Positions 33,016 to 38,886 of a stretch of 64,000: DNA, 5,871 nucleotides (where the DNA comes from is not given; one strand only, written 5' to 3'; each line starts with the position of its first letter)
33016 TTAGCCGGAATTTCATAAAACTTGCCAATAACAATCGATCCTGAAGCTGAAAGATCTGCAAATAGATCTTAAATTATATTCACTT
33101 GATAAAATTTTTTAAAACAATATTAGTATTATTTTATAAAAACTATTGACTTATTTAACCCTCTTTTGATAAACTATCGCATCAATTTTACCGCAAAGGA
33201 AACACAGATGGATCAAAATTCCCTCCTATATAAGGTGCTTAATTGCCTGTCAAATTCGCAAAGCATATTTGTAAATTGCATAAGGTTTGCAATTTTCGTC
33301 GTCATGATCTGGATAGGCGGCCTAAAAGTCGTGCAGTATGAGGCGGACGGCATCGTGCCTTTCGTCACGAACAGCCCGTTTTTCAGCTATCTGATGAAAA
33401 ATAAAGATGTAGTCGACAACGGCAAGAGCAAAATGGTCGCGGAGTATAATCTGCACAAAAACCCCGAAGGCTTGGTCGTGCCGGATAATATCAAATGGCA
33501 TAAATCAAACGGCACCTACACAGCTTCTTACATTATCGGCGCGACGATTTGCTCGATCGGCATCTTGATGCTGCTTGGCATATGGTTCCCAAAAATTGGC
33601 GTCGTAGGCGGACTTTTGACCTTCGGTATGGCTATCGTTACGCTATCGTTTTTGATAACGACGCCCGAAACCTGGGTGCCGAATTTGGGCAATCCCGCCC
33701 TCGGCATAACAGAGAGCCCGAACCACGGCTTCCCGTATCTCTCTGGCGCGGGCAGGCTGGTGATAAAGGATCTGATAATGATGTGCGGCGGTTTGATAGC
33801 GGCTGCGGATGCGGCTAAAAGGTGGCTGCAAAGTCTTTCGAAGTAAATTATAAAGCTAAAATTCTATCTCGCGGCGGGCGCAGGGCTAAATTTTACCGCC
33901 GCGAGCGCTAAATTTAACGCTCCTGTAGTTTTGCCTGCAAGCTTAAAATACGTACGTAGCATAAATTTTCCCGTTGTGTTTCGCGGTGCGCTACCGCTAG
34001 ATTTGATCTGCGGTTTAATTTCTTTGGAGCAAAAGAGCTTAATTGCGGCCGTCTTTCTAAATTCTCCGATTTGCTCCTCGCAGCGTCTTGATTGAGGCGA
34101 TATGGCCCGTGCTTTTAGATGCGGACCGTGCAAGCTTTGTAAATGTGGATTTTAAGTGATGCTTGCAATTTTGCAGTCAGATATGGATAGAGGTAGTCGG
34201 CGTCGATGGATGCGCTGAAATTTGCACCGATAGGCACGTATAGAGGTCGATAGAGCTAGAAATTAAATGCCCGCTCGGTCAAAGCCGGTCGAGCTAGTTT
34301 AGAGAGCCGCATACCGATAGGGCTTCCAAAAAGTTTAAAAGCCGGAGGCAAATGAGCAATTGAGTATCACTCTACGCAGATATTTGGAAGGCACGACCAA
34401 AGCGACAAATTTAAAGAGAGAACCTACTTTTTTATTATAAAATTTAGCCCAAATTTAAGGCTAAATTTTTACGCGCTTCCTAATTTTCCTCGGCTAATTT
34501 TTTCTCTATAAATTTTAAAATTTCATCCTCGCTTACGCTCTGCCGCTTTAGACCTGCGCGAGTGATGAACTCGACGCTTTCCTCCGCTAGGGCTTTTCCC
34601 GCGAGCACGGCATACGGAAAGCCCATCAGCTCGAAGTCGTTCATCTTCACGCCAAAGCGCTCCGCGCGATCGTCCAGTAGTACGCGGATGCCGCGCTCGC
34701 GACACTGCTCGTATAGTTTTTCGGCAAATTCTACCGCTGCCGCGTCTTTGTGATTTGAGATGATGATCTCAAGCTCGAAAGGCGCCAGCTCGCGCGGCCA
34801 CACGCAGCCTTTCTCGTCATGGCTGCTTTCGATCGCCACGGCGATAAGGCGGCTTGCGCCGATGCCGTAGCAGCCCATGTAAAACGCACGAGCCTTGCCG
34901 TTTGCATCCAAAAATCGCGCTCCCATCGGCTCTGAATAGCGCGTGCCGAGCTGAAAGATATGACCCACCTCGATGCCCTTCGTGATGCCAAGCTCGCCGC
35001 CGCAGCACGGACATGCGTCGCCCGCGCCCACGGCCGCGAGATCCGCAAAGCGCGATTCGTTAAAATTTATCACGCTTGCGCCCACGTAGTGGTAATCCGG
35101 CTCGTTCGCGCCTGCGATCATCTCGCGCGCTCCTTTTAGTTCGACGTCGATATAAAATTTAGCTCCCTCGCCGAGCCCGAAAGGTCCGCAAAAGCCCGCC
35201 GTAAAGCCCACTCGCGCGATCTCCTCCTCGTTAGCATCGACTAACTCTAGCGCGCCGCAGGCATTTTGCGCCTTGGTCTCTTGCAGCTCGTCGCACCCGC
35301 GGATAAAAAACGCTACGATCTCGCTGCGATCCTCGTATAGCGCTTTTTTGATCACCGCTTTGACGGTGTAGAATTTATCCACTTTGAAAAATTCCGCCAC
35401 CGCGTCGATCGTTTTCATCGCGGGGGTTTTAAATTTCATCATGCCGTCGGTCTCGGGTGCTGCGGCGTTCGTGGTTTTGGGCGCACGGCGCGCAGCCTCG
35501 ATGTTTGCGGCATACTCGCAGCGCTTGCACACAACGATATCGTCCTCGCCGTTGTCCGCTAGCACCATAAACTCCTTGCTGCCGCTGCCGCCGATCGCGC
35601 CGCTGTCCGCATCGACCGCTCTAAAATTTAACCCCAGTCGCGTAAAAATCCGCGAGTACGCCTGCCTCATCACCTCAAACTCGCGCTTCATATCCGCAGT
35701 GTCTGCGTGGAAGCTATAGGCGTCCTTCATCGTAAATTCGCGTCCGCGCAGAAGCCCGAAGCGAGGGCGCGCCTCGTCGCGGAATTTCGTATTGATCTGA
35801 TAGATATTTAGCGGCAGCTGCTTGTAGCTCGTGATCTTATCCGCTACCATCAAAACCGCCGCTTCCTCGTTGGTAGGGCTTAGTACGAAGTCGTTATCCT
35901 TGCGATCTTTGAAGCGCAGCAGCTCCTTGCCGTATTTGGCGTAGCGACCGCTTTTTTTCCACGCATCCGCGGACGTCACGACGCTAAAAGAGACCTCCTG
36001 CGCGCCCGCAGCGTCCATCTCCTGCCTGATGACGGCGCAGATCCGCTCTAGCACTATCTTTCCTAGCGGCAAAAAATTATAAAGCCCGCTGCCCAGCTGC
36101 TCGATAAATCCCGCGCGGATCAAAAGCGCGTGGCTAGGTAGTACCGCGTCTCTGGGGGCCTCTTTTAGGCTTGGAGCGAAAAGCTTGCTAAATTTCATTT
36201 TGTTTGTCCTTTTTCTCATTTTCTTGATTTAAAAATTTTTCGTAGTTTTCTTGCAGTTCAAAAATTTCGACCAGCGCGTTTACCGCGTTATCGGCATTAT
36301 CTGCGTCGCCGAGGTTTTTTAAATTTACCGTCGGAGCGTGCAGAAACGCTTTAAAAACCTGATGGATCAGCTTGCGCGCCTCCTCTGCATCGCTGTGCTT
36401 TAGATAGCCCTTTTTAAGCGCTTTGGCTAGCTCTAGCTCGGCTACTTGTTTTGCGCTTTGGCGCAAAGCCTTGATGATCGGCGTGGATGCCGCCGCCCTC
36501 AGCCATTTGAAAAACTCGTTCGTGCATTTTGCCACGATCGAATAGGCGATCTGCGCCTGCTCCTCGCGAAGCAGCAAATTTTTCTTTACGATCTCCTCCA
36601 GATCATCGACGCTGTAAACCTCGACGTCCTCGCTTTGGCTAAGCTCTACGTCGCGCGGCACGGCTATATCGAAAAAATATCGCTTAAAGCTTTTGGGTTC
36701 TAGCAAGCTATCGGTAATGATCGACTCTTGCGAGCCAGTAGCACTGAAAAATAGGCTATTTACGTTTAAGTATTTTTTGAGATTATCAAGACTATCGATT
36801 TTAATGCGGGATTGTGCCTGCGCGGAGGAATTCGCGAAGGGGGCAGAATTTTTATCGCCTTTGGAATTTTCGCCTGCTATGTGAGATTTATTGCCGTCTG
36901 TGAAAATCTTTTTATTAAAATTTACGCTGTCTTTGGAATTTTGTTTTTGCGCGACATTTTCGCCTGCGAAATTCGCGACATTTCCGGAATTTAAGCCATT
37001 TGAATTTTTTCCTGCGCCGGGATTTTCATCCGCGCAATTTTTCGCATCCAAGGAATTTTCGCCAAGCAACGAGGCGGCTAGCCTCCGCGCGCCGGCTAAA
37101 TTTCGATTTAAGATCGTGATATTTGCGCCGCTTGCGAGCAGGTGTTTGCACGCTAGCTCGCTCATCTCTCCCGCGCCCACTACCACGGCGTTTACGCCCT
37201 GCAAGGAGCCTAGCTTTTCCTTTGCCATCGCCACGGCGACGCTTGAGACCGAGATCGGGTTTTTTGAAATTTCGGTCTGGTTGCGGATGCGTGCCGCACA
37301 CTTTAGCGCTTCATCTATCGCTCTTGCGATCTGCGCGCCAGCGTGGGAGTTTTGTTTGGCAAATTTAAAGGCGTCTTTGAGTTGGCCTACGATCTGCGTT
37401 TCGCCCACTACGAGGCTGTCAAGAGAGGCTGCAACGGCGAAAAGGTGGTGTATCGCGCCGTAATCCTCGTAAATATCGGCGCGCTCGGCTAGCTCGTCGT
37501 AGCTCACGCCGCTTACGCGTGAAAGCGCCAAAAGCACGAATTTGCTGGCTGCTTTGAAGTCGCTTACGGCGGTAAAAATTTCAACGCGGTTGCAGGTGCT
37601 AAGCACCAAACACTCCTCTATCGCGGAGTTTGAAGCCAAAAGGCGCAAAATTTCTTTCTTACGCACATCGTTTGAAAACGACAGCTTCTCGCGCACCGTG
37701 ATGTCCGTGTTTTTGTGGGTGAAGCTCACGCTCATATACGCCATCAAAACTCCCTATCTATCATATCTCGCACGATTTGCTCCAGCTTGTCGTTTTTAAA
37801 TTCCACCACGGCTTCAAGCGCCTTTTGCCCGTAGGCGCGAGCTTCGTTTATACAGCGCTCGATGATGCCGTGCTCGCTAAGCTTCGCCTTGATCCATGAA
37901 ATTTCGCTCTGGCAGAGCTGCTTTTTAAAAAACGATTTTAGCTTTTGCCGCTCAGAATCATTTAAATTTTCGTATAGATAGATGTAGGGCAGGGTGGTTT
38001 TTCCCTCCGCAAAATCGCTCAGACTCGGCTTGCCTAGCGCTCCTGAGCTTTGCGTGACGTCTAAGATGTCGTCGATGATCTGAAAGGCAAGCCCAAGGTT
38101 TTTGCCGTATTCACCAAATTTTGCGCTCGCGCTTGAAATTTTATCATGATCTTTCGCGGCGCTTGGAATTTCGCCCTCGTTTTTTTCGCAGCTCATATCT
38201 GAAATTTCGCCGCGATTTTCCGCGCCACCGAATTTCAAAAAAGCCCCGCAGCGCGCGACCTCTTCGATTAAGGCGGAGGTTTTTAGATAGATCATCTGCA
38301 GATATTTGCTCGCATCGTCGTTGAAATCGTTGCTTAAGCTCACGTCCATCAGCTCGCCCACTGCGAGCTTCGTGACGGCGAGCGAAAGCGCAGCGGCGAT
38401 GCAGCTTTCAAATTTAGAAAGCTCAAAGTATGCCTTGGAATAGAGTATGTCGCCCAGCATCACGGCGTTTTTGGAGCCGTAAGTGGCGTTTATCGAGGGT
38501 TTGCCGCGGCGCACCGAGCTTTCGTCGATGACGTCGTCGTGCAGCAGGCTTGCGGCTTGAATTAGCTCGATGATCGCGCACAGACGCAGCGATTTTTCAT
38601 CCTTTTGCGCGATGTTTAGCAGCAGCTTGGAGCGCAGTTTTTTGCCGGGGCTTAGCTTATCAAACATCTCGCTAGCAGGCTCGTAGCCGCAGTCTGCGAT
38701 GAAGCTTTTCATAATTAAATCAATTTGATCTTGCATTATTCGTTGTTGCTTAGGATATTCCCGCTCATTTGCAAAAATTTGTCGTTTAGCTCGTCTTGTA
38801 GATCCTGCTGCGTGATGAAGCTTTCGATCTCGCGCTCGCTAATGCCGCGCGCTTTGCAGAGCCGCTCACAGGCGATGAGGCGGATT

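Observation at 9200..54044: The 9-mer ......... is strongly over-represented and may act as an uptake or recognition signal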

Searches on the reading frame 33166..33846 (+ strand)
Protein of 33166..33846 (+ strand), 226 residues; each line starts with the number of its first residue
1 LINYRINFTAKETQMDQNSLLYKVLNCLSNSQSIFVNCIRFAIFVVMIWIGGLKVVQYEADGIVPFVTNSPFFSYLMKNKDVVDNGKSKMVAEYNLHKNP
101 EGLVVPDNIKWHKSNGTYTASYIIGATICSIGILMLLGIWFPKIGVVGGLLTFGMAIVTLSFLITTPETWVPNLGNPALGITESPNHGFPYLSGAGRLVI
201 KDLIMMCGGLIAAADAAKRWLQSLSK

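Call 41: search_protein_families(library=pfam, proteins=[window:33166-33846:+], max_evalue=0.00001)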
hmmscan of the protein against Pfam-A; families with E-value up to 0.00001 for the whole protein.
window:33166-33846:+ (226 aa): 1 family
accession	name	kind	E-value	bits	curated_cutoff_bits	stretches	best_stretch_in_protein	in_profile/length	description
PF04224.18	DUF417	-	2.7e-64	216.4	27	1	24-220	3-174/175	Protein of unknown function, DUF417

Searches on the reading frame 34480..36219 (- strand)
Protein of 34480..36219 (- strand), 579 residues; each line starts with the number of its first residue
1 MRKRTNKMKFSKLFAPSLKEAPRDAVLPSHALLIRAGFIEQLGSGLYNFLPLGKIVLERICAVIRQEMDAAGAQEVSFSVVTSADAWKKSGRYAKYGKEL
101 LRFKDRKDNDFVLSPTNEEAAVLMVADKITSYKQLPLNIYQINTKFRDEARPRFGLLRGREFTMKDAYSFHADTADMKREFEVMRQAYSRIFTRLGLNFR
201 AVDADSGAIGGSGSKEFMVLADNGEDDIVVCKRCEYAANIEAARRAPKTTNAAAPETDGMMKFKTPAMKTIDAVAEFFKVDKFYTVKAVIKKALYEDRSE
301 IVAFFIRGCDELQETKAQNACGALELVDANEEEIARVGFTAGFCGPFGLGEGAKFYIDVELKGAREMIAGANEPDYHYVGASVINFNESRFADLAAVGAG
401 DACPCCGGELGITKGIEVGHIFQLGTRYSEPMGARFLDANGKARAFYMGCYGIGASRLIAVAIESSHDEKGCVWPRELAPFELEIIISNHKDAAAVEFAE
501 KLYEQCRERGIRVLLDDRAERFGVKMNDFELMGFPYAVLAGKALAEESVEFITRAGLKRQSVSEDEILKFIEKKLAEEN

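Call 41: search_protein_families(library=pfam, proteins=[window:34480-36219:-], max_evalue=0.00001)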
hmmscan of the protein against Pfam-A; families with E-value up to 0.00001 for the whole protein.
window:34480-36219:- (579 aa): 3 families
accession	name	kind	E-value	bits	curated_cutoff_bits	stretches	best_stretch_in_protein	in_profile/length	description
PF00587.30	tRNA-synt_2b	-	3.9e-37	128.5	29.3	1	102-465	2-178/179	tRNA synthetase class II core domain (G, H, P, S and T)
PF04073.20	tRNA_edit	-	2.5e-19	70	25.5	1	265-379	1-114/123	Aminoacyl-tRNA editing domain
PF03129.25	HGTP_anticodon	-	5.6e-16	58.9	21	1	486-573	5-93/94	Anticodon binding domain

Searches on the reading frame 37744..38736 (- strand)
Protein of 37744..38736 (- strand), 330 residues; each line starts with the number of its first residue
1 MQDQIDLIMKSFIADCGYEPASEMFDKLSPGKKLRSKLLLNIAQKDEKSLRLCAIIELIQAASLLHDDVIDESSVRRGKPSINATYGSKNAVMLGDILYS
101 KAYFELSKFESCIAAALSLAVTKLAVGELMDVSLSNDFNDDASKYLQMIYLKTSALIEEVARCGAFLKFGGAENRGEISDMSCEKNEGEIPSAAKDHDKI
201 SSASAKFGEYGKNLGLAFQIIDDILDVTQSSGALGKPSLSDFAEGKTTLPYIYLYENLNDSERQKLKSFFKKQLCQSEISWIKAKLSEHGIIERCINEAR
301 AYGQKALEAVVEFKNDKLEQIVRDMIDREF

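Call 41: search_protein_families(library=pfam, proteins=[window:37744-38736:-], max_evalue=0.00001)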
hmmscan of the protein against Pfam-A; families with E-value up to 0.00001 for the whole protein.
window:37744-38736:- (330 aa): 1 family
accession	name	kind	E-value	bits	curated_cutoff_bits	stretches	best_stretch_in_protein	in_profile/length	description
PF00348.22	polyprenyl_synt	-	1.2e-54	185.6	27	2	24-168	7-161/251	Polyprenyl synthetase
